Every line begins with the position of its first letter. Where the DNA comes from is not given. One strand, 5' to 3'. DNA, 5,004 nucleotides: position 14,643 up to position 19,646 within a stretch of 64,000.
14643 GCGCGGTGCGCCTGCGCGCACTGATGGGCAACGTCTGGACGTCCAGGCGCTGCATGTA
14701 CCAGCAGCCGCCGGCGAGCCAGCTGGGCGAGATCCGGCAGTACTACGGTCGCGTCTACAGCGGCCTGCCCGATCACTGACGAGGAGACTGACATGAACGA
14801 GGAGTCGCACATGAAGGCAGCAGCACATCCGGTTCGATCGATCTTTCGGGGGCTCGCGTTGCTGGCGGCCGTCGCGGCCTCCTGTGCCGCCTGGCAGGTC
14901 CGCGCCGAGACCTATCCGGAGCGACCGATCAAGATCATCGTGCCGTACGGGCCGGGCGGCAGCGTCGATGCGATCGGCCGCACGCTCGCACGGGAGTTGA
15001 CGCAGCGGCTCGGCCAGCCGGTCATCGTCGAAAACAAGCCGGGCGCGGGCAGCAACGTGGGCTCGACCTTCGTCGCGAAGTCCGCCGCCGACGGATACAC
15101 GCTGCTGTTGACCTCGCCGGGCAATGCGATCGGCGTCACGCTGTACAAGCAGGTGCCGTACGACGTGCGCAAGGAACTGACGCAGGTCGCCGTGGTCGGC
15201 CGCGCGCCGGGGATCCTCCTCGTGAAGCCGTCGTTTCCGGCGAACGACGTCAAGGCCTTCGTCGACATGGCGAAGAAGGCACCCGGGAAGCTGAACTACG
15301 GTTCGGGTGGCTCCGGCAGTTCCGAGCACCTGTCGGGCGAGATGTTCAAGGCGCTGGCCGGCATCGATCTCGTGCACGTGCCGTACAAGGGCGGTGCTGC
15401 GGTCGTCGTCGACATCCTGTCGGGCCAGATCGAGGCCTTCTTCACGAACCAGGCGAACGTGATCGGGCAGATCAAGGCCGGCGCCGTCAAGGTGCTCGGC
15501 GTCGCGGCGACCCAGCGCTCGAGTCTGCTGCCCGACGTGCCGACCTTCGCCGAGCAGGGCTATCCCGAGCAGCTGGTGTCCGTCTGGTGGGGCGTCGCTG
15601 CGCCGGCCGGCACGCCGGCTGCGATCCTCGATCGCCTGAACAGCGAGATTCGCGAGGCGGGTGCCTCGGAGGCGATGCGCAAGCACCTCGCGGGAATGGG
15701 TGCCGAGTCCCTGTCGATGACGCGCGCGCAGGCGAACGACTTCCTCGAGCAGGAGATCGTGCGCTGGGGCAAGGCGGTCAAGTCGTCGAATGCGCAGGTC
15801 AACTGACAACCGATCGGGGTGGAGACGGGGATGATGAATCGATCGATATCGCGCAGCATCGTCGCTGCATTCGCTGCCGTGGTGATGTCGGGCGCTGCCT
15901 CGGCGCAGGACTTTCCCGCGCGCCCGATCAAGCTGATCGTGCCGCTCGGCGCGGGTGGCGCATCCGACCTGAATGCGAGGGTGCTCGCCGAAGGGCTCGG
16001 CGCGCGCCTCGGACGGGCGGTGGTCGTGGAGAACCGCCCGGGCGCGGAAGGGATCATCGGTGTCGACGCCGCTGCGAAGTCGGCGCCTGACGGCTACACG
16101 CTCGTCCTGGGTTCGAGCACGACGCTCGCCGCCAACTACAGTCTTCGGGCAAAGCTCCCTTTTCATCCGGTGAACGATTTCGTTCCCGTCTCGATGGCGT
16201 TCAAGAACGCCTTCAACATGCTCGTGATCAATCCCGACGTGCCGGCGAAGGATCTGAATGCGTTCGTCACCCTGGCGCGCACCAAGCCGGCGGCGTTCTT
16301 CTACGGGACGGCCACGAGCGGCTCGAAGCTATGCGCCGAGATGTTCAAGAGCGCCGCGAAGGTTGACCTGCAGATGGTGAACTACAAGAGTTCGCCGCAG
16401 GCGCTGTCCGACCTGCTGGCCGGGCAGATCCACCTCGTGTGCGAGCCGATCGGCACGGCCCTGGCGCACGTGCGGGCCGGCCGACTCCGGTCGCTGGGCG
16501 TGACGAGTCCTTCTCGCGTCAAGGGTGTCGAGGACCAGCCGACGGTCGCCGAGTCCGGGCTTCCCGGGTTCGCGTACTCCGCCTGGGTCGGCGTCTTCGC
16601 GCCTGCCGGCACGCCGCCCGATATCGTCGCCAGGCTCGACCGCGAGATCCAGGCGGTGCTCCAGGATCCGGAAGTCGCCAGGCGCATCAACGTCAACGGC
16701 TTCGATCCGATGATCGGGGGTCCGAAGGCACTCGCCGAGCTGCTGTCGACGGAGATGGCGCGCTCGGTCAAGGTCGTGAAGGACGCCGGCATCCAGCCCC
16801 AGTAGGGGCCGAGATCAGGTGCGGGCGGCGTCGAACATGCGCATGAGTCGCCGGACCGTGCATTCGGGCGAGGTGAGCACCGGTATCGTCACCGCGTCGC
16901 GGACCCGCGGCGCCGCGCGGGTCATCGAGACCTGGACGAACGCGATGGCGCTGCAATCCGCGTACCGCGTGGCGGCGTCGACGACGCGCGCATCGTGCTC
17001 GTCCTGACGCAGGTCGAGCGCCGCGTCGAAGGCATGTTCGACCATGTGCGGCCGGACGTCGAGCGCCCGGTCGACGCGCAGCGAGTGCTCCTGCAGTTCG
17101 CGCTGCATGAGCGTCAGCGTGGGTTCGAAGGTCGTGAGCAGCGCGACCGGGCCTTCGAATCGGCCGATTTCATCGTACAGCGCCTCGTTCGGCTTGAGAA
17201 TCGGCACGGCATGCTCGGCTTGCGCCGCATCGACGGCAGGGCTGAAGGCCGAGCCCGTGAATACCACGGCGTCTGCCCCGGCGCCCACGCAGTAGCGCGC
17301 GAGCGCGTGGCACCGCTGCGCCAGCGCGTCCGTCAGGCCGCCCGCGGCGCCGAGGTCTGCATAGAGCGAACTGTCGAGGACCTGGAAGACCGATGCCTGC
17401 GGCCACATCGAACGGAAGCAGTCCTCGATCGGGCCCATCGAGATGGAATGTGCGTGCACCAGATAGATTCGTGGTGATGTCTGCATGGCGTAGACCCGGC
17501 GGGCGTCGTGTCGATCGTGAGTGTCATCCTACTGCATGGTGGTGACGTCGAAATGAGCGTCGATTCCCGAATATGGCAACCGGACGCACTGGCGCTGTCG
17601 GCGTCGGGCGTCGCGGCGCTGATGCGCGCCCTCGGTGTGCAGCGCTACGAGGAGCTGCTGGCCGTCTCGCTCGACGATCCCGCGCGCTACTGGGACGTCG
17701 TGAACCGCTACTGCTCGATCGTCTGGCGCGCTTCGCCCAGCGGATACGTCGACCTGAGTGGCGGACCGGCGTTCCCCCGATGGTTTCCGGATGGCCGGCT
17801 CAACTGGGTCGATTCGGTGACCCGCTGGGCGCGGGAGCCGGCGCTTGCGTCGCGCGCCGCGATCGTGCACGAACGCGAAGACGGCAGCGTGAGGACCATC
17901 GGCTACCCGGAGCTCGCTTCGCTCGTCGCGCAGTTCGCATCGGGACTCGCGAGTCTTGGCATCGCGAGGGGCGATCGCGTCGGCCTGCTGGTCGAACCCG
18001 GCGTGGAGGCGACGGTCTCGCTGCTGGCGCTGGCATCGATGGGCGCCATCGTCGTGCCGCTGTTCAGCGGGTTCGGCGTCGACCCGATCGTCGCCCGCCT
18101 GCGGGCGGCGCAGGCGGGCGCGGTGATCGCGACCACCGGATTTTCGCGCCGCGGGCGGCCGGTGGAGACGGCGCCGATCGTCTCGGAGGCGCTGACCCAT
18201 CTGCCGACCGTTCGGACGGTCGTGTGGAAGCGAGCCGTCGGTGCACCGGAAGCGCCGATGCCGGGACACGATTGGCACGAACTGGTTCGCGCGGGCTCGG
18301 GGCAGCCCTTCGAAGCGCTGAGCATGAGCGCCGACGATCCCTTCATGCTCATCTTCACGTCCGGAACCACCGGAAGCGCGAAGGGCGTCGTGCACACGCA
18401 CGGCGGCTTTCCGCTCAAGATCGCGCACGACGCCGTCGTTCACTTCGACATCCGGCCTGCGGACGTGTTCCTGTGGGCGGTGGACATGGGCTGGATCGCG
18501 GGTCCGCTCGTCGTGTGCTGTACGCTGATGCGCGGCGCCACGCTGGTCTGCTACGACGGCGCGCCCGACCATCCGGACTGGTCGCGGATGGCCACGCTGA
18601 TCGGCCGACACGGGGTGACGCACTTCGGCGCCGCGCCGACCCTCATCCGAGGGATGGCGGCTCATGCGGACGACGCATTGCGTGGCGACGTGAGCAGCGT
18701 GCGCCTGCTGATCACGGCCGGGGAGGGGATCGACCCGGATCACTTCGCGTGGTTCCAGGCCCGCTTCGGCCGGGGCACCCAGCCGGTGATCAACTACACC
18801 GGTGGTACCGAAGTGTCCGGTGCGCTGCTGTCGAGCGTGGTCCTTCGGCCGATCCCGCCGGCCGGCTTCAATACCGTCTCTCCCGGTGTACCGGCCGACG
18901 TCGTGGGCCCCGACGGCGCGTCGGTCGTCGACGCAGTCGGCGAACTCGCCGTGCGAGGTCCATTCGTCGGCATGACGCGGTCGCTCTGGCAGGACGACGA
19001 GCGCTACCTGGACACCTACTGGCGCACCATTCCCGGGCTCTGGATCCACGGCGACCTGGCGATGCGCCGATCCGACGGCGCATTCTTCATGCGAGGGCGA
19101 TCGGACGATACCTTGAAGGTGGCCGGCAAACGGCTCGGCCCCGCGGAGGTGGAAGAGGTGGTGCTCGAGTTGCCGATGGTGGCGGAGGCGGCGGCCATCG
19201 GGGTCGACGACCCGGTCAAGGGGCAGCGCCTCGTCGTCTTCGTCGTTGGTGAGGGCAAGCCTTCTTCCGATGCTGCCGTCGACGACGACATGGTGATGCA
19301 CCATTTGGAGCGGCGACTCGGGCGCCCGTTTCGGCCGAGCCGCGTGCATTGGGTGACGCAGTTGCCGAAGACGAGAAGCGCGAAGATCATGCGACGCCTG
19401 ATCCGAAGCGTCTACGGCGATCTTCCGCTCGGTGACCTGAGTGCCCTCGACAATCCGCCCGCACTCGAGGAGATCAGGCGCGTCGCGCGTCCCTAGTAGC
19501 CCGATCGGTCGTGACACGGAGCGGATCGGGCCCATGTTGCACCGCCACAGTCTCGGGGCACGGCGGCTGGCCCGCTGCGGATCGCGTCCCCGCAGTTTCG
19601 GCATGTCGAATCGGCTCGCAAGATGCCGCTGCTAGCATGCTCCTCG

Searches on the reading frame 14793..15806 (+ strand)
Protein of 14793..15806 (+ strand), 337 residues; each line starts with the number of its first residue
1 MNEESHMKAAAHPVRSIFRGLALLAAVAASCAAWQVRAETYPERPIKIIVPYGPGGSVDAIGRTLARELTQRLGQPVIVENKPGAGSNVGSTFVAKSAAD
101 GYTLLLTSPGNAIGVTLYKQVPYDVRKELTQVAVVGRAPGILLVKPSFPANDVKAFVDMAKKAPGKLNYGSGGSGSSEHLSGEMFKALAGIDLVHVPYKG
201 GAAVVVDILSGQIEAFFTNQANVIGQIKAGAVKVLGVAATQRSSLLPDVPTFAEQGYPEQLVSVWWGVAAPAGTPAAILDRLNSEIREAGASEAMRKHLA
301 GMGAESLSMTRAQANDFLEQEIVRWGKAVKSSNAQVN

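Call 58: search_protein_families(library=pfam, proteins=[window:14793-15806:+], max_evalue=0.00001)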
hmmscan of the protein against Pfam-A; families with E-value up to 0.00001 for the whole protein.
window:14793-15806:+ (337 aa): 1 family
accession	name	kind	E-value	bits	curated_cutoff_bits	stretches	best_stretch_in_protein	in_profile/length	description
PF03401.19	TctC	-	1.3e-70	238.5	27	1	62-332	2-272/274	Tripartite tricarboxylate transporter family receptor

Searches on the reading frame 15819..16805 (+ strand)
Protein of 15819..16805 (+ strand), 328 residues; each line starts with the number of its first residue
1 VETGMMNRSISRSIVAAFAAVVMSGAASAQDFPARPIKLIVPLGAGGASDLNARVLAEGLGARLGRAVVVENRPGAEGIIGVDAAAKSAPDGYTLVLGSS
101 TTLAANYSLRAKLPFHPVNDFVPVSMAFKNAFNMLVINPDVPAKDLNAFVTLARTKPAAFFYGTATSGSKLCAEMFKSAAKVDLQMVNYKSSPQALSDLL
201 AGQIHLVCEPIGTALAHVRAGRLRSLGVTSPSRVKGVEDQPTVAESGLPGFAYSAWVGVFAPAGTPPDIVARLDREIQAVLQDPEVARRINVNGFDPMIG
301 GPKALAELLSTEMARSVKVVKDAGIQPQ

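Call 58: search_protein_families(library=pfam, proteins=[window:15819-16805:+], max_evalue=0.00001)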
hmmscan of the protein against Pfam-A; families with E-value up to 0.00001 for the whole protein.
window:15819-16805:+ (328 aa): 1 family
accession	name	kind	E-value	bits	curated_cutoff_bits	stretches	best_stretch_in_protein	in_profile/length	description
PF03401.19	TctC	-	1.4e-56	192.5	27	1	53-324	2-273/274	Tripartite tricarboxylate transporter family receptor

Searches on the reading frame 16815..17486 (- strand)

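Call 58: search_protein_families(library=pfam, proteins=[window:16815-17486:-], max_evalue=0.00001)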
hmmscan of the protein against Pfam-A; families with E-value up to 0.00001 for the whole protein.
window:16815-17486:- (223 aa): 1 family
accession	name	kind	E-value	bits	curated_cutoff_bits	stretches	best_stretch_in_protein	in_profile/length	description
PF01177.27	Asp_Glu_race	-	7.8e-11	42.6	31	1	56-213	53-210/211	Asp/Glu/Hydantoin racemase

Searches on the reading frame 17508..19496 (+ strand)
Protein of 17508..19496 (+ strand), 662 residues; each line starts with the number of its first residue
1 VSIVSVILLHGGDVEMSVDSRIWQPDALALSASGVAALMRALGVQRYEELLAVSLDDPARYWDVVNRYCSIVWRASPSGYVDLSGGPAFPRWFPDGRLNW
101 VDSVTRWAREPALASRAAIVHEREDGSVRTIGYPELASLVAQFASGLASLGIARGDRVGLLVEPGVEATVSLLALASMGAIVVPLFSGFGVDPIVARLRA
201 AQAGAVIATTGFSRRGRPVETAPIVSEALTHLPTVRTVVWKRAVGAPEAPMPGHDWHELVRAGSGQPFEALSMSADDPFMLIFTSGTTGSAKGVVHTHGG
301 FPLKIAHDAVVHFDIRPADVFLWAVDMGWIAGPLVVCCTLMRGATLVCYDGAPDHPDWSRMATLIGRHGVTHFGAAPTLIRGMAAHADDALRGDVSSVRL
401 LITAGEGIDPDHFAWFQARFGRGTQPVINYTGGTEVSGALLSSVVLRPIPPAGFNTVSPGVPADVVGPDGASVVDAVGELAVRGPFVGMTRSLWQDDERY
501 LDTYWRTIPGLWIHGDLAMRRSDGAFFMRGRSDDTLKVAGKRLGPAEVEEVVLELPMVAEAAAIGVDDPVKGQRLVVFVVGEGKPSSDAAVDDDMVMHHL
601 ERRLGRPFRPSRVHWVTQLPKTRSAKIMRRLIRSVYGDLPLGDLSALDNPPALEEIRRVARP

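Call 13: search_protein_families(library=pfam, proteins=[window:17508-19496:+], max_evalue=0.001)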
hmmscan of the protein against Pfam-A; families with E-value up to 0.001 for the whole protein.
window:17508-19496:+ (662 aa): 3 families
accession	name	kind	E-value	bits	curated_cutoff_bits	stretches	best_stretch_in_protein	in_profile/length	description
PF00501.34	AMP-binding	-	2.4e-65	221.3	29.9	1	116-488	11-380/384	AMP-binding enzyme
PF13193.12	AMP-binding_C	-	2.5e-19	70.4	24.5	1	547-626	1-76/76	AMP-binding enzyme C-terminal domain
PF16177.11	ACAS_N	-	2e-09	37.5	27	1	47-100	1-51/55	Acetyl-coenzyme A synthetase N-terminus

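Call 54: search_protein_families(library=ncbifam, proteins=[window:17508-19496:+], max_evalue=1e-10)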
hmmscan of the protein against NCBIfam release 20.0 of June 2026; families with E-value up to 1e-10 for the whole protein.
window:17508-19496:+ (662 aa): 81 families (the best 25 are shown)
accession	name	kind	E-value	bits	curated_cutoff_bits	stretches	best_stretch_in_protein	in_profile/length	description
TIGR02188.1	Ac_CoA_lig_AcsA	equivalog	7.8e-135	450.6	724.95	1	44-657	4-627/629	acetate--CoA ligase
NF001208.0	PRK00174.1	subfamily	7.9e-135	450.7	657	1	43-658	25-643/649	acetate--CoA ligase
NF002937.0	PRK03584.1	subfamily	1.3e-112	377.1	639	1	22-660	7-652/657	acetoacetate--CoA ligase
NF007815.0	PRK10524.1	equivalog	2.5e-98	330.2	955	1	45-659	2-626/629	propionate--CoA ligase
TIGR02316.1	propion_prpE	equivalog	1.7e-92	311.1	827.4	1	46-659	2-625/628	propionate--CoA ligase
NF003313.0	PRK04319.1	equivalog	2.6e-85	286.8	729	1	92-648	37-573/574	acetate--CoA ligase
TIGR01217.1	ac_ac_CoA_syn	equivalog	6.2e-83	279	520.9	1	22-658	6-646/652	acetoacetate--CoA ligase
NF004837.0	PRK06187.1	subfamily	3.7e-63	213.6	476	1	120-636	28-522/531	long-chain-fatty-acid--CoA ligase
TIGR02262.1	benz_CoA_lig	subfamily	1.5e-47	162.5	375.25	1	127-634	27-507/508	benzoate-CoA ligase family protein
NF047394.1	AcylCoAsynMbcS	equivalog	1.1e-46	159.5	850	1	98-634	12-518/525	acyl-CoA synthetase MbcS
TIGR01733.1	AA-adenyl-dom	subfamily_domain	1.2e-43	149.4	317.4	1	133-562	2-408/409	amino acid adenylation domain-containing protein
TIGR03098.1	ligase_PEP_1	hypoth_equivalog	1.9e-42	145.4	592.35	1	124-633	24-515/517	acyl-CoA ligase (AMP-forming), exosortase A system-associated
NF006182.0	PRK08316.1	subfamily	1.3e-40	139.3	663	1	114-637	25-518/523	fatty acyl-CoA synthetase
NF005801.1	PRK07656.1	equivalog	3.2e-39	134.9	657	1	125-633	22-500/500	FadD3 family acyl-CoA ligase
NF005676.0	PRK07470.1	equivalog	3.3e-37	128.3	774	1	129-634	44-527/544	acyl-CoA synthetase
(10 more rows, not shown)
